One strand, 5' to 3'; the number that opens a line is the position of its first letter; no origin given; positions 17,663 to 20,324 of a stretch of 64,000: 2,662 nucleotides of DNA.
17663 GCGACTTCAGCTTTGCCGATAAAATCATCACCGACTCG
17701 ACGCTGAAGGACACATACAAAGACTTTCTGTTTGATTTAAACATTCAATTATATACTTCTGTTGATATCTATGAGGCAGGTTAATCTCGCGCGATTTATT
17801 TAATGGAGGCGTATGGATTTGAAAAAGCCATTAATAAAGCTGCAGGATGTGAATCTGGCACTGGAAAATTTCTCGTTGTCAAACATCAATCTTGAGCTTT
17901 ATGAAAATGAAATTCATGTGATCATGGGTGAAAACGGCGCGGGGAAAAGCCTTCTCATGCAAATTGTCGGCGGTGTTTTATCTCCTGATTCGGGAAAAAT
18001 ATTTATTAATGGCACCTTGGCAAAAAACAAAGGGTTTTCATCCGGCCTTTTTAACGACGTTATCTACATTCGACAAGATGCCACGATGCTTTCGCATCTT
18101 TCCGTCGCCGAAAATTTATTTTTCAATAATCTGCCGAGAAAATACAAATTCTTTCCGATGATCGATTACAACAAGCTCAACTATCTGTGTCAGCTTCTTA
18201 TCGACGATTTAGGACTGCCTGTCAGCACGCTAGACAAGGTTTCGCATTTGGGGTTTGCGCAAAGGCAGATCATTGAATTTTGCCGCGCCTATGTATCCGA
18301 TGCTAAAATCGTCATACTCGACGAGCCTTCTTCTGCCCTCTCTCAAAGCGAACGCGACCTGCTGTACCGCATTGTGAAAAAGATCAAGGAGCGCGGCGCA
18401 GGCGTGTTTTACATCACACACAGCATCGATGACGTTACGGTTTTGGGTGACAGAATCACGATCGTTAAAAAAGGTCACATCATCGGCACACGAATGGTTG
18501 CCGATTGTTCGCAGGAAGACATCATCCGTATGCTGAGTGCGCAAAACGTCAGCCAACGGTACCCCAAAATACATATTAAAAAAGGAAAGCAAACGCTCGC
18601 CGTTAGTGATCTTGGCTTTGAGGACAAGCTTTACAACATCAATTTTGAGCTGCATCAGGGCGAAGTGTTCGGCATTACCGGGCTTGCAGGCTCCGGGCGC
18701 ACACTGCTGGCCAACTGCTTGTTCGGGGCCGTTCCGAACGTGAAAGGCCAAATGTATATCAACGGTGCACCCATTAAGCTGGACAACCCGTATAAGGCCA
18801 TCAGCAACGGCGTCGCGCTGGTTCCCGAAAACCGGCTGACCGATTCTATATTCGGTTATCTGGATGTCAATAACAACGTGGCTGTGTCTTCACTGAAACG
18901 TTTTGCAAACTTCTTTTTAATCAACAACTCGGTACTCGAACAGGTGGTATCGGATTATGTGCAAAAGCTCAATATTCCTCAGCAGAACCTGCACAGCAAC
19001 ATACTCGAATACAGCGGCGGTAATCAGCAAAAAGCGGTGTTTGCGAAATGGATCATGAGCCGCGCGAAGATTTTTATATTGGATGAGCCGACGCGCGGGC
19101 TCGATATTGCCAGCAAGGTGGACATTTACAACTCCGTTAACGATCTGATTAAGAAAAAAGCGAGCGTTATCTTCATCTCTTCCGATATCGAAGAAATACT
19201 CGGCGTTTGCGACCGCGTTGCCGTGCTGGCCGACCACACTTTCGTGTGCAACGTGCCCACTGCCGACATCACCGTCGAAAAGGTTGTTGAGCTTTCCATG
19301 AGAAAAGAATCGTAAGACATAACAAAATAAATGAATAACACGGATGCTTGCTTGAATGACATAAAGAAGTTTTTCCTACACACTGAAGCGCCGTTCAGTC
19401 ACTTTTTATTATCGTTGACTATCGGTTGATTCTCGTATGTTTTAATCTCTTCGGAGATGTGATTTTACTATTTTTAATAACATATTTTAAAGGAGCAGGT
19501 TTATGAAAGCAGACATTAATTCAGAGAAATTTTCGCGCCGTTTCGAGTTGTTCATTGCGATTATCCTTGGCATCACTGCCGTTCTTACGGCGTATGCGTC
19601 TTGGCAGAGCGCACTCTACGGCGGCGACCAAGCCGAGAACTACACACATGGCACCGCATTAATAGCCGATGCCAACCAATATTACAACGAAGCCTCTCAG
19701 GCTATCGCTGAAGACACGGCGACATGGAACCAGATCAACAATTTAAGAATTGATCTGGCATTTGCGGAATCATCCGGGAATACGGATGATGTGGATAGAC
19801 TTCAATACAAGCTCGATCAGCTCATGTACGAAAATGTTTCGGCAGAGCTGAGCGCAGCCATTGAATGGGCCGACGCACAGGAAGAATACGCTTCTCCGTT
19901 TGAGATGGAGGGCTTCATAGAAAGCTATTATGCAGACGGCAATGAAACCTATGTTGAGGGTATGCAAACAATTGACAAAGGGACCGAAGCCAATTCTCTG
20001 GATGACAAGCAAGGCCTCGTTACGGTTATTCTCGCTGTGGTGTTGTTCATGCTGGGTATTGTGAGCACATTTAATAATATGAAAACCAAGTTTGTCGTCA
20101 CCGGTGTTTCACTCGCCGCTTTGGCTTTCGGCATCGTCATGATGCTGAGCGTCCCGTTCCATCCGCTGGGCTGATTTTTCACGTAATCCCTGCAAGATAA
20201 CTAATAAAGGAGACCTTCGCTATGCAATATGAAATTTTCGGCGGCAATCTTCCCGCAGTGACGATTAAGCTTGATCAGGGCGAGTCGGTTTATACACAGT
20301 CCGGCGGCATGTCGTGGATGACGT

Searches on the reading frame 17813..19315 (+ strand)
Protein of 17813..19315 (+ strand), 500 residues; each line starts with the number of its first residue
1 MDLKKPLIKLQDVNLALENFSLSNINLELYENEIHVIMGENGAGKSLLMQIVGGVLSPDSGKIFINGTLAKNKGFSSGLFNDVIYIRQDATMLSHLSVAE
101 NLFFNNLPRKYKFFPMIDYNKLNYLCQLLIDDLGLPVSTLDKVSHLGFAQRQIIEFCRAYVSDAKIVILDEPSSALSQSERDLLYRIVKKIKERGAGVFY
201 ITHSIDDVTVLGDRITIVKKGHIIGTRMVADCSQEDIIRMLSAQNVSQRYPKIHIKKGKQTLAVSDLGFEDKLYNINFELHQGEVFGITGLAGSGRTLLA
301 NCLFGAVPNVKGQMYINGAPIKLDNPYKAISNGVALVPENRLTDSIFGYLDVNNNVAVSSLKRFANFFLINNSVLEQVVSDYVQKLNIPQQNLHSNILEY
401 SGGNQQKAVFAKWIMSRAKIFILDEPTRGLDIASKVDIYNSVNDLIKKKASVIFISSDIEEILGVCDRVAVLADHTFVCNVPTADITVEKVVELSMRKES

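Call 26: search_protein_families(library=pfam, proteins=[window:17813-19315:+], max_evalue=0.001)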
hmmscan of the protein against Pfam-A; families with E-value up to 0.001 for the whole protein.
window:17813-19315:+ (500 aa): 4 families
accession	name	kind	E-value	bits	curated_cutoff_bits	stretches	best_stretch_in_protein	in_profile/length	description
PF00005.33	ABC_tran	-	3.5e-45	154.4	25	2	22-173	1-136/137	ABC transporter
PF13304.12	AAA_21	-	4.2e-09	37.3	27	0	144-204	236-299/304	AAA domain, putative AbiEii toxin, Type IV TA system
PF02463.25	SMC_N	-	7.7e-05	22.7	40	0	29-61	21-53/220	RecF/RecN/SMC N terminal domain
PF13401.12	AAA_22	-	0.00028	21.7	27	0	34-171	7-92/130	AAA domain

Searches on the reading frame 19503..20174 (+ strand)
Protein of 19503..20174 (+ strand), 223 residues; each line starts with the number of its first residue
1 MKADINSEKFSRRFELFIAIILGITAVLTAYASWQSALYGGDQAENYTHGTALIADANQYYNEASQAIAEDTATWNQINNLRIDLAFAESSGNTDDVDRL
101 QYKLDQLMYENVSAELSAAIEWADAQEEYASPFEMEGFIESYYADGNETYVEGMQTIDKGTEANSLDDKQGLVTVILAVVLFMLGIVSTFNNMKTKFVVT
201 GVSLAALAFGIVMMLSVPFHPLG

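Call 26: search_protein_families(library=pfam, proteins=[window:19503-20174:+], max_evalue=0.001)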
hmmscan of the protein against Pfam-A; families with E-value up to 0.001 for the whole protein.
window:19503-20174:+ (223 aa): 0 families

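Call 59: search_protein_families(library=pfam, proteins=[window:19503-20174:+], max_evalue=10)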
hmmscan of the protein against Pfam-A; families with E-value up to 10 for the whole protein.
window:19503-20174:+ (223 aa): 9 families
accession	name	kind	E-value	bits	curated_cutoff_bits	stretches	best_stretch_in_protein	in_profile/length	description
PF19507.4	DUF6041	-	0.015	15.7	27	1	163-218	46-101/140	Family of unknown function (DUF6041)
PF12650.12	DUF3784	-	0.016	15.9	28.1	1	164-215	40-88/94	Domain of unknown function (DUF3784)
PF20237.3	DUF6594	-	0.048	14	30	1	163-215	167-219/238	Family of unknown function (DUF6594)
PF16074.10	PilW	-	0.064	13.7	26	1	55-109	49-103/124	Type IV Pilus-assembly protein W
PF19516.4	DUF6049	-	0.12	11.4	30.1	1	165-195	673-703/708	Family of unknown function (DUF6049)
PF12420.13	DUF3671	-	0.29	11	34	1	149-216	138-204/223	Fam-L, Fam-M like protein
PF13567.11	DUF4131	-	0.89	9.7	31.6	0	174-218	7-51/165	Domain of unknown function (DUF4131)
PF23600.1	DUF7139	-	8.2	6.5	30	1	171-216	30-80/150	Domain of unknown function (DUF7139)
PF10215.14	Ost4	-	9.2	6.6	25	0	206-217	11-22/34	Oligosaccaryltransferase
